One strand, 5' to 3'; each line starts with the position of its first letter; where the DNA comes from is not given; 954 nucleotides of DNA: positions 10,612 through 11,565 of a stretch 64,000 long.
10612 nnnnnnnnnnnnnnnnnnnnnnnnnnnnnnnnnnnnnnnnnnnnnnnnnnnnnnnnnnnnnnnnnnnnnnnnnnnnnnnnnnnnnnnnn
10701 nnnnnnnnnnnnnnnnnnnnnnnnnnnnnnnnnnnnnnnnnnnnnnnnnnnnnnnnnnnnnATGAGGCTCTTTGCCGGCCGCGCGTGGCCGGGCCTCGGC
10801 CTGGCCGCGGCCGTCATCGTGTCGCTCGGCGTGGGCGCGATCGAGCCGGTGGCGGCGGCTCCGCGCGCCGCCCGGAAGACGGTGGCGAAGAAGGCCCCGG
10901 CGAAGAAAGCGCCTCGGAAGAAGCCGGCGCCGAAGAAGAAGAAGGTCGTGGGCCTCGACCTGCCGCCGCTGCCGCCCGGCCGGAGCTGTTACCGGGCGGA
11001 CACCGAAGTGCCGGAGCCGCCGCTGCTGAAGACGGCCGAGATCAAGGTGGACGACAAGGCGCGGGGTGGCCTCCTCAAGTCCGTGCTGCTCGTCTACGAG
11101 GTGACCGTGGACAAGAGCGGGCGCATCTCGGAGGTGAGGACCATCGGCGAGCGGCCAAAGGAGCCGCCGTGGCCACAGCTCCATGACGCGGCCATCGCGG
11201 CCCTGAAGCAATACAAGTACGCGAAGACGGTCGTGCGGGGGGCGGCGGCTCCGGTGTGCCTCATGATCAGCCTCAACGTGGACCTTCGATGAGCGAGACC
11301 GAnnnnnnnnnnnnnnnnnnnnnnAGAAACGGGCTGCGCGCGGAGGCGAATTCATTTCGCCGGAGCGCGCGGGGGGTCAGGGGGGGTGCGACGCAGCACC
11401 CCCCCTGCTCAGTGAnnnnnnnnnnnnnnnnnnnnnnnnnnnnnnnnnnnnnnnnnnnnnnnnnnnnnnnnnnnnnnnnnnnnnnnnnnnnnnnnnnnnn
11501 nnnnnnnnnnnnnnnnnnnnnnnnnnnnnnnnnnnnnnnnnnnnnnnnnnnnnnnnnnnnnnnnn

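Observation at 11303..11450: G-run hairpin repeat embedded in-frame in the 5' end of the DUF309 gene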

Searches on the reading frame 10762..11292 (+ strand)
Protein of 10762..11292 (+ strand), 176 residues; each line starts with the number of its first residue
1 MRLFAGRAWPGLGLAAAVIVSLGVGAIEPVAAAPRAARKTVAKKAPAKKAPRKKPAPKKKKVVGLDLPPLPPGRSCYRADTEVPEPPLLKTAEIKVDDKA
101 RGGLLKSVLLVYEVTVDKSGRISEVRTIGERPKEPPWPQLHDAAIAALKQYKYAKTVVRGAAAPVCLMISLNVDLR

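Call 61: search_protein_families(library=pfam, proteins=[window:10762-11289:+], max_evalue=0.001)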
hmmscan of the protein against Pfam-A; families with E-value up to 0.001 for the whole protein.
window:10762-11289:+ (176 aa): 0 families

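Call 65: find_encoding_contigs(protein=window:10762-11292:+, flank=700, max_places=10)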
Protein window:10762-11292:+ (176 aa): 10 contigs read that carry it; 10 places shown.
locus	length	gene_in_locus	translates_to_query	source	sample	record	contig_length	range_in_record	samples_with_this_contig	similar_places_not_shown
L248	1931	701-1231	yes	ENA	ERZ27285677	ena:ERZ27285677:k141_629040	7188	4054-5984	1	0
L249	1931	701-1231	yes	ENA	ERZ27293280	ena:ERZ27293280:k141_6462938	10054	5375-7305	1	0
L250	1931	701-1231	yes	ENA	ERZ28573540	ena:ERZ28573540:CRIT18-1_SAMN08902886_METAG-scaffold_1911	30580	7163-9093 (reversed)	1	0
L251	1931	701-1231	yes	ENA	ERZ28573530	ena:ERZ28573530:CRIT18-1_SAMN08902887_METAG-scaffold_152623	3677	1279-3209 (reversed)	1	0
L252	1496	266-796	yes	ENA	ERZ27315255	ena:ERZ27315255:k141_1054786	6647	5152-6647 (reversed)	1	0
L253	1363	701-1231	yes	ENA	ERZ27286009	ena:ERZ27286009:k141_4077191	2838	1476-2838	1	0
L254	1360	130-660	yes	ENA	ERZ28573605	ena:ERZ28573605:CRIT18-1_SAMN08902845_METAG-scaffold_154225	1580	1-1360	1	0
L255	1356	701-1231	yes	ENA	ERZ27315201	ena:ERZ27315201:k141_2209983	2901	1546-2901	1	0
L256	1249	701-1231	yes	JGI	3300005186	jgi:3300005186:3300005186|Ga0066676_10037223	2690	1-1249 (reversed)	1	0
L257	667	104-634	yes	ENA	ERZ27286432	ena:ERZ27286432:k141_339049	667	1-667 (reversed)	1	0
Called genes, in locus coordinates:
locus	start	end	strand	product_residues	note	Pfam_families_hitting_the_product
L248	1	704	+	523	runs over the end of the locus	PF02503:PP_kinase, PF17941:PP_kinase_C_1, PF13091:PLDc_2 (faint), PF13090:PP_kinase_C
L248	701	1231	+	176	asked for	-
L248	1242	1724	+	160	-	PF03745:DUF309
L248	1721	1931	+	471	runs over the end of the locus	?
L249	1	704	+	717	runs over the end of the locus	PF13089:PP_kinase_N, PF02503:PP_kinase, PF17941:PP_kinase_C_1, PF13091:PLDc_2 (faint), PF13090:PP_kinase_C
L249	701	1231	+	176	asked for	-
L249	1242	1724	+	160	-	PF03745:DUF309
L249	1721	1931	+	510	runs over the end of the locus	-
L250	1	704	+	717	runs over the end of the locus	PF13089:PP_kinase_N, PF02503:PP_kinase, PF17941:PP_kinase_C_1, PF13091:PLDc_2 (faint), PF13090:PP_kinase_C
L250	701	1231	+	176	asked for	-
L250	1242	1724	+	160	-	PF03745:DUF309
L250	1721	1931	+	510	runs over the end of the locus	-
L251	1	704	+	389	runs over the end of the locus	?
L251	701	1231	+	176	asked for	-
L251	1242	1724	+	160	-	PF03745:DUF309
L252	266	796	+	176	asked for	-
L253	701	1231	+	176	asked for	-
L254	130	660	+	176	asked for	-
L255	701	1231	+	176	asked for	-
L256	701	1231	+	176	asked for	-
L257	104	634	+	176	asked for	-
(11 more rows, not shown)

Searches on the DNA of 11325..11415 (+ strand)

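Call 54: build_rna_model(alignment_id=A4, structure=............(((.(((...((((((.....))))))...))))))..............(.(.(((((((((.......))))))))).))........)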
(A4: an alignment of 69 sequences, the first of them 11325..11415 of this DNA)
Model R1 built from alignment A4 (69 sequences, 102 columns); structure: as given.
model positions 87; base pairs 23; branch points 1; effective number of sequences 2.01; information 0.655 bits per position. Calibrated on 0.2 Mb of random sequence (short: E-values are rough).
structure used (alignment columns):
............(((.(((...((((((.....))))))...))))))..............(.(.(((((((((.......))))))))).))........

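Call 56: search_with_rna_model(model_id=R1, sources=[window, L002, L001, L003, L004, L005, L118, L111, L103, L014, L044, L098, L075, L016, L077, L109], max_evalue=10)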
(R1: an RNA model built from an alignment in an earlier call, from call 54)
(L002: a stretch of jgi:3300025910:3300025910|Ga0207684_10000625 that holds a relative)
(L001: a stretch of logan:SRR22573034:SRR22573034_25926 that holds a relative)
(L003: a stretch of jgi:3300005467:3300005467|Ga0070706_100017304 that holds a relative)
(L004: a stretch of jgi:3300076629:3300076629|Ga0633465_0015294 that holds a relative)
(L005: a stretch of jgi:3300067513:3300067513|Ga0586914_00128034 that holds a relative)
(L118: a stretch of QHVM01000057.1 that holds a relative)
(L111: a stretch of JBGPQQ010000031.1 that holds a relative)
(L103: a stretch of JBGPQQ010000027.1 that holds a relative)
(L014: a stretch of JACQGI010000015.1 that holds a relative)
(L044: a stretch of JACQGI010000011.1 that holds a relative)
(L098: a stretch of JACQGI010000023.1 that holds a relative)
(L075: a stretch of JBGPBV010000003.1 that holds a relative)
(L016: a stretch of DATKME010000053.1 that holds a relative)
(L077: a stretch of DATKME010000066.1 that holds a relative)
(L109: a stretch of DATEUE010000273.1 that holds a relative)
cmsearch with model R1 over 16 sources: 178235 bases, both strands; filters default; matches with E-value up to 10: 38.
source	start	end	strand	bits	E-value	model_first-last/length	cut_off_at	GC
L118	7151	7238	+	95.8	3.6e-17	1-87/87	no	0.69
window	54400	54488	+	90.4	4.3e-16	1-87/87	no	0.71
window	11325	11413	+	90.3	4.4e-16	1-87/87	no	0.72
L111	2706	2795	-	84.9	5.2e-15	1-87/87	no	0.77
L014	20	108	+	63.6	9.7e-11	1-87/87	no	0.78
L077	7942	8000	-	46.1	3.2e-07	28-87/87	5'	0.71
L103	5120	5174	+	33.8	9.3e-05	1-87/87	no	0.76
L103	5369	5437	-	33.3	0.00011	1-87/87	no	0.67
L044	4795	4898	+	28.8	0.0009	1-87/87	no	0.76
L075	4752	4836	-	27.2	0.002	1-87/87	no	0.65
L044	4705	4786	+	26.7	0.0024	1-87/87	no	0.76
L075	4693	4795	+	26.3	0.0029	1-87/87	no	0.71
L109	7893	7979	-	24.6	0.0065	1-87/87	no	0.66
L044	4854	4925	-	24.5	0.0067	1-87/87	no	0.62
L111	2712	2739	+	24.5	0.0068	54-81/87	no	0.86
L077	7898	7982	+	23.4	0.011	1-87/87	no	0.69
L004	2975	3072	+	21.4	0.029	1-87/87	no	0.64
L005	239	336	+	21.4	0.029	1-87/87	no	0.64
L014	76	101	-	19.8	0.059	55-80/87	no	0.85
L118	6836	6940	-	19.3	0.074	1-87/87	no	0.73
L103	5144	5168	-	18.8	0.094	54-81/87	no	0.84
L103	5372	5399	+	18.4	0.11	51-81/87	no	0.75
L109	7900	7922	+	18.2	0.12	55-80/87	no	0.83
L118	7204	7232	-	16.8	0.23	54-81/87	no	0.79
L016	1910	1987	+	15.8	0.37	1-87/87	no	0.67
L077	6036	6108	-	14.8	0.58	1-87/87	no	0.74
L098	5449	5480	-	14.4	0.71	55-80/87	no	0.84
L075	7342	7416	-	13.5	1.1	1-87/87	no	0.75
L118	6843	6874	+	12.7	1.5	55-80/87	no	0.81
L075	367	438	-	12.6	1.6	1-87/87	no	0.61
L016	3748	3773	+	12.4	1.8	56-79/87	no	0.85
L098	5449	5480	+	12.4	1.8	55-80/87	no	0.84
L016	3748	3773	-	11.9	2.3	56-79/87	no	0.85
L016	1953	2040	-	10.1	5.1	1-87/87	no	0.72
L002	4619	4705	-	8.9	9.1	1-87/87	no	0.75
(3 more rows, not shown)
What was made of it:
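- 11325..11413 (+): Copy 1 of the repeat (short form, 89 nt), inside the DUF309 ORF, codons 8-37. Covariance model R1 gives 90.3 bits over model positions 1-87 of 87 (call 56).
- Checked: The covariance model gives full-length matches at 11325-11413 and 54400-54488, about 90 bits each (call 56; both were in the training alignment).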

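Call 72: search_with_rna_model(model_id=R1, sources=[L123, L124, L125, L126, L127, L128, L129, L130, L131, L132, L133, L134, L135, L136, L137, L138, L139, L140, L141, L142, L143, L144, L145, L146, L147, L148, L149, L150, L151, L152, L153, L154, L155, L156, L157, L158, L159, L160, L161, L162, L163, L164, L165, L166, L167, L168, L169, L170, L171, L172, L173, L174, L175, L176, L177, L178, L179, L180, L181, L182, L183, L184, L185, L186, L187, L188, L189, L190, L191, L192, L193, L194, L195, L196, L197, L198, L199, L200, L201, L202, L203, L204, L205, L206, L207, L208, L209, L210, L211, L212, L213, L214, L215, L216, L217, L218, L219, L220, L221, L222], max_evalue=0.001)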
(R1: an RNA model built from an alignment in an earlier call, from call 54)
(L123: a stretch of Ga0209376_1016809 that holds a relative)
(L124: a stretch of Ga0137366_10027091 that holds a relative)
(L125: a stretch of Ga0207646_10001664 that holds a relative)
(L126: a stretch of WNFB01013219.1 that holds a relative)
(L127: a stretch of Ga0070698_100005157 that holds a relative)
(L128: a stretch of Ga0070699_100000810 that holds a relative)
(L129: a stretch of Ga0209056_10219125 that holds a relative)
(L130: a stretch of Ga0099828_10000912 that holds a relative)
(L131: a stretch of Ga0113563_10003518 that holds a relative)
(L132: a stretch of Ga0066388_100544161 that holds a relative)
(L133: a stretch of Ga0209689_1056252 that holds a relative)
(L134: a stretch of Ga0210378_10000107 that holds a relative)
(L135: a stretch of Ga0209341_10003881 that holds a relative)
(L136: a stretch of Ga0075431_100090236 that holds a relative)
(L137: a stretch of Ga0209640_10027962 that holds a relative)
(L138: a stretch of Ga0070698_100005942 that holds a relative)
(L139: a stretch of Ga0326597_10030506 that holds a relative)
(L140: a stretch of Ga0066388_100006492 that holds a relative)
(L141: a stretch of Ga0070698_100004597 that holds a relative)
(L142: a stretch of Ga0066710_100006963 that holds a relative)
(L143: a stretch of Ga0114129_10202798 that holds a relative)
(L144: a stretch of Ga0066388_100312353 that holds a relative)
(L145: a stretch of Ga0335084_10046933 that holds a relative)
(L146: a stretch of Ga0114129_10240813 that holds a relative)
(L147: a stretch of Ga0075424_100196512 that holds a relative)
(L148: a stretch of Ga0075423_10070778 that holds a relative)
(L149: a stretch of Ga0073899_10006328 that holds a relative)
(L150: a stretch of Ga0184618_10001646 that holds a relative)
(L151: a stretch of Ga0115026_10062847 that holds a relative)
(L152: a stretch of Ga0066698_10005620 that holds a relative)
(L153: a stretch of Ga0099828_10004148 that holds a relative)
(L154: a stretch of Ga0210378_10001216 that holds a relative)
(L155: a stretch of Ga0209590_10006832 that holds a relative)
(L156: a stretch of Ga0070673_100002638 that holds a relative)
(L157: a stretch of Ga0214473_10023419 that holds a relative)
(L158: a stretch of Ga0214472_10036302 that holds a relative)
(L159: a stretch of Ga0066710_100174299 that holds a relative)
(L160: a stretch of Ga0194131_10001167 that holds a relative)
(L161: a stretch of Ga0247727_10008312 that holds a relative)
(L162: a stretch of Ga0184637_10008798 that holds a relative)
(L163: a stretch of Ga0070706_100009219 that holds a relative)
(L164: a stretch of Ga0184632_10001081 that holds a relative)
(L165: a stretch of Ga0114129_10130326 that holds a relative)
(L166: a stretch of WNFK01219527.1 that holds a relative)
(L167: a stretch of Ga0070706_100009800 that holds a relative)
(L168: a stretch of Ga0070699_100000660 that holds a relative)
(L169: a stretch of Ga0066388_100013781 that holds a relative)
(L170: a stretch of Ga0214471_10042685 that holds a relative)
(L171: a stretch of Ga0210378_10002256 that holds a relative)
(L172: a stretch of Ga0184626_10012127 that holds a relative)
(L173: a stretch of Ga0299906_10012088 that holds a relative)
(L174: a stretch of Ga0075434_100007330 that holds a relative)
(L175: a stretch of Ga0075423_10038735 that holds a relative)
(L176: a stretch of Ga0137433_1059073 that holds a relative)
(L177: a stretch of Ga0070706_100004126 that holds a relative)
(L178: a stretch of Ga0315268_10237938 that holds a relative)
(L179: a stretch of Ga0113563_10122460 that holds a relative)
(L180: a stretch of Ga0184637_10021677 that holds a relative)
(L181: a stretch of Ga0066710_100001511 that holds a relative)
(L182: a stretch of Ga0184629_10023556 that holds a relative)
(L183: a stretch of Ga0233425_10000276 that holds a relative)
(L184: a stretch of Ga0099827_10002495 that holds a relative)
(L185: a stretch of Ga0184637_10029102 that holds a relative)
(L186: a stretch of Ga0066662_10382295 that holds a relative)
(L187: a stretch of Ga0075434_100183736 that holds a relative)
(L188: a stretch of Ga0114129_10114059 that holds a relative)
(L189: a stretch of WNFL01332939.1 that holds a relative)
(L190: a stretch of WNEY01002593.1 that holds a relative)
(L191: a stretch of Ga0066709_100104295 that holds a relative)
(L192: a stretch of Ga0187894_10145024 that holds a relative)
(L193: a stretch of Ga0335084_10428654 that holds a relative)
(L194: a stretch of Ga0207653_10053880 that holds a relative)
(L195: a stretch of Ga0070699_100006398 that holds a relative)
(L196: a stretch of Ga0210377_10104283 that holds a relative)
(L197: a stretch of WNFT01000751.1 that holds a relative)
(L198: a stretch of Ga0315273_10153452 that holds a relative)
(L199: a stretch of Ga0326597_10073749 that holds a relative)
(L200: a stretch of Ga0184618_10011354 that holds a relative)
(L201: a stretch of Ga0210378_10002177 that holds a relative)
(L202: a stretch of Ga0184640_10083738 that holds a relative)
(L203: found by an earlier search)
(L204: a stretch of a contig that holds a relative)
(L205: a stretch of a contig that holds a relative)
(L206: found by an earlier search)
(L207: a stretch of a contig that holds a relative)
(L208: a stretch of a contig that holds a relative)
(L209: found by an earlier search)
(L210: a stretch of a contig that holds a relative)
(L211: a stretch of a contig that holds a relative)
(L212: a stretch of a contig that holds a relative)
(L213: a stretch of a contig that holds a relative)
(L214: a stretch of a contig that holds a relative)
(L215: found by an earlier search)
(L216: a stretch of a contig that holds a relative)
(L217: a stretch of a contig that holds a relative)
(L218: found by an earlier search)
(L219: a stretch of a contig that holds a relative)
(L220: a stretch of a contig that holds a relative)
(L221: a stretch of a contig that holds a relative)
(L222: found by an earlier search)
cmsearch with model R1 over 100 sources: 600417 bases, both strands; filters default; matches with E-value up to 0.001: 102.
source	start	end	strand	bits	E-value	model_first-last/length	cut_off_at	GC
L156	547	633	-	102.4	5.6e-18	1-87/87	no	0.75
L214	382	468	-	100.5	1.4e-17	1-87/87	no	0.68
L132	396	482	+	99.6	2e-17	1-87/87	no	0.71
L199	1602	1688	+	99.2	2.4e-17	1-87/87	no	0.72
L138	1193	1280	-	99.1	2.6e-17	1-87/87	no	0.73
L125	7277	7364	+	99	2.7e-17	1-87/87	no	0.74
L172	2875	2962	-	98.8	3e-17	1-87/87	no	0.69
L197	2015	2101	+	98.7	3e-17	1-87/87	no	0.72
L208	1243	1330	-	98.3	3.6e-17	1-87/87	no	0.72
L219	978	1064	-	97.7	4.9e-17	1-87/87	no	0.77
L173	103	190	+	97.5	5.3e-17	1-87/87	no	0.73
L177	11097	11184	-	96.9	7e-17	1-87/87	no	0.74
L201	7703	7790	+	96.7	7.7e-17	1-87/87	no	0.72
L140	7364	7451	-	96.4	8.9e-17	1-87/87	no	0.74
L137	969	1055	-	96.4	9e-17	1-87/87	no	0.7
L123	535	622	-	96.1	1e-16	1-87/87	no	0.69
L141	2931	3018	+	96.1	1e-16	1-87/87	no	0.74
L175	2213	2300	-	96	1.1e-16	1-87/87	no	0.69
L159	876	963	-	95.9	1.1e-16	1-87/87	no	0.74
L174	9067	9154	-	95.9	1.1e-16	1-87/87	no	0.74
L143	1273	1359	+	95.5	1.3e-16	1-87/87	no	0.77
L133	2058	2146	-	95.3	1.5e-16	1-87/87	no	0.71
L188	1908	1995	+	95.2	1.5e-16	1-87/87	no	0.7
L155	2812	2899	-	94.7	1.9e-16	1-87/87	no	0.72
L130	2444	2531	-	94.7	2e-16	1-87/87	no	0.7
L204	1826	1912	-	94.6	2.1e-16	1-87/87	no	0.74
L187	104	191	-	94.5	2.1e-16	1-87/87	no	0.73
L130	13214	13301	+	94.5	2.1e-16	1-87/87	no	0.72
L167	7007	7094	-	94.5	2.2e-16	1-87/87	no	0.69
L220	5643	5729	+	94.3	2.3e-16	1-87/87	no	0.72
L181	4026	4113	+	93.9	2.9e-16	1-87/87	no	0.75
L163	2109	2196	-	93.7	3.1e-16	1-87/87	no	0.74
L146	2190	2276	-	93.6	3.3e-16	1-87/87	no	0.71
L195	2355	2442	-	93.3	3.7e-16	1-87/87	no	0.69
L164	6124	6211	-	92.9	4.4e-16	1-87/87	no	0.75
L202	814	901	-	92.7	4.8e-16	1-87/87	no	0.73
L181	5955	6041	+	92.7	4.9e-16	1-87/87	no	0.72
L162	3039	3125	+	92.7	5e-16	1-87/87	no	0.71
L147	226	311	+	92.5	5.4e-16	1-87/87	no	0.69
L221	4016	4103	-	92.4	5.6e-16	1-87/87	no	0.69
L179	1537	1623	+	92.1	6.4e-16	1-87/87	no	0.74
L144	1948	2035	-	90.9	1.1e-15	1-87/87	no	0.74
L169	6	86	+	90.5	1.4e-15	8-87/87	no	0.74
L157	1359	1446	+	89.4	2.3e-15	1-87/87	no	0.75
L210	4775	4853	-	88.6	3.3e-15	10-87/87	no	0.75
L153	9906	9992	+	88.4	3.6e-15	1-87/87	no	0.72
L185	593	680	-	88.2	4e-15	1-87/87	no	0.72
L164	3604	3691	-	87.6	5.2e-15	1-87/87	no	0.67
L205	1040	1126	-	86.9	7e-15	1-87/87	no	0.71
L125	2618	2705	+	86.5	8.7e-15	1-87/87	no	0.75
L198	1098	1184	-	86.2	1e-14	1-87/87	no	0.72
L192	1024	1110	-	86.1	1.1e-14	1-87/87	no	0.71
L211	6414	6486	-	85.6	1.3e-14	16-87/87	5'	0.74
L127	11002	11088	-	85.5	1.4e-14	1-87/87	no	0.76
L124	3856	3941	+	85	1.7e-14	1-87/87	no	0.74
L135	4962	5048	+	84.8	1.9e-14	1-87/87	no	0.71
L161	9911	9999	+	84.3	2.4e-14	1-87/87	no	0.73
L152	2833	2919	-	83.9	2.8e-14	1-87/87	no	0.75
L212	1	79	-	83.7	3.1e-14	1-80/87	3'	0.68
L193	1281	1361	-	83.6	3.3e-14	7-87/87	5'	0.74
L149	9041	9128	+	82.9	4.6e-14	1-87/87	no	0.78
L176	1014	1098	-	82.4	5.6e-14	1-87/87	no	0.69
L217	5552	5639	-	81.2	9.8e-14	1-87/87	no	0.72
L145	4311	4398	-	81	1.1e-13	1-87/87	no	0.72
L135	2841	2928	-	80.1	1.6e-13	1-87/87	no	0.68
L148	1653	1740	+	79.8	1.9e-13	1-87/87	no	0.74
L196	91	177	+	79.3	2.4e-13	1-87/87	no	0.76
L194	1212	1300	-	77.8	4.8e-13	1-87/87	no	0.73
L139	2846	2932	-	77.6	5.2e-13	1-87/87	no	0.71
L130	6468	6555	+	77.4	5.7e-13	1-87/87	no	0.69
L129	479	566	-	75.9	1.2e-12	1-87/87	no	0.75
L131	9175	9263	+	75.7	1.3e-12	1-87/87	no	0.71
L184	2780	2866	-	74.5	2.1e-12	1-87/87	no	0.77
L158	4503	4590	-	73.9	2.8e-12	1-87/87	no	0.72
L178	1271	1359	+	73.2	4e-12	1-87/87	no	0.7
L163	2031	2107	-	71.2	9.8e-12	12-87/87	no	0.7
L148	505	590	+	71.1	1.1e-11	1-87/87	no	0.66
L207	2983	3069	+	70.8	1.2e-11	1-87/87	no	0.79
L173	21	102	+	67.4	5.7e-11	1-87/87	no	0.74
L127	2172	2255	-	65.5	1.4e-10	1-87/87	no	0.67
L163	1953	2029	-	64.5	2.2e-10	12-87/87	no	0.7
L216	1258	1340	+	62.7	5e-10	1-87/87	no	0.72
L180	1484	1575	-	62.3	6.1e-10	1-87/87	no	0.75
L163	1875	1951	-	60.7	1.2e-09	12-87/87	no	0.7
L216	1342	1424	+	59.3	2.4e-09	1-87/87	no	0.73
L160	1921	2007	+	56.7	7.9e-09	1-87/87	no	0.76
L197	1936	2014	+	56.7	8e-09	1-87/87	no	0.72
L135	4798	4879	+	55.1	1.7e-08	1-87/87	no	0.73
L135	4880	4961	+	54.5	2.2e-08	1-87/87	no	0.72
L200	457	546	-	48.2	4e-07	1-87/87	no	0.7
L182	177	272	-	46.6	8.4e-07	1-87/87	no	0.76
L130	925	1069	+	42.5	5.6e-06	1-87/87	no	0.7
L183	3927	4016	-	42.5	5.6e-06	1-87/87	no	0.77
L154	11037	11109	+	41.1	1.1e-05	1-87/87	no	0.66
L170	2429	2534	+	39.2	2.5e-05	1-87/87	no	0.7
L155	1369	1455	+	38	4.4e-05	1-87/87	no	0.74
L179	1426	1488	+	36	0.00011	1-87/87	no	0.75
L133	1923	2021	-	33.5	0.00035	1-87/87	no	0.7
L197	1859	1935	+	33.1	0.00042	1-87/87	no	0.71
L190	11575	11680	+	32.2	0.00066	1-87/87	no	0.68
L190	930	1002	-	31.7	0.00082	1-87/87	no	0.73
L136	942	1046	+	31.6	0.00086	1-87/87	no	0.74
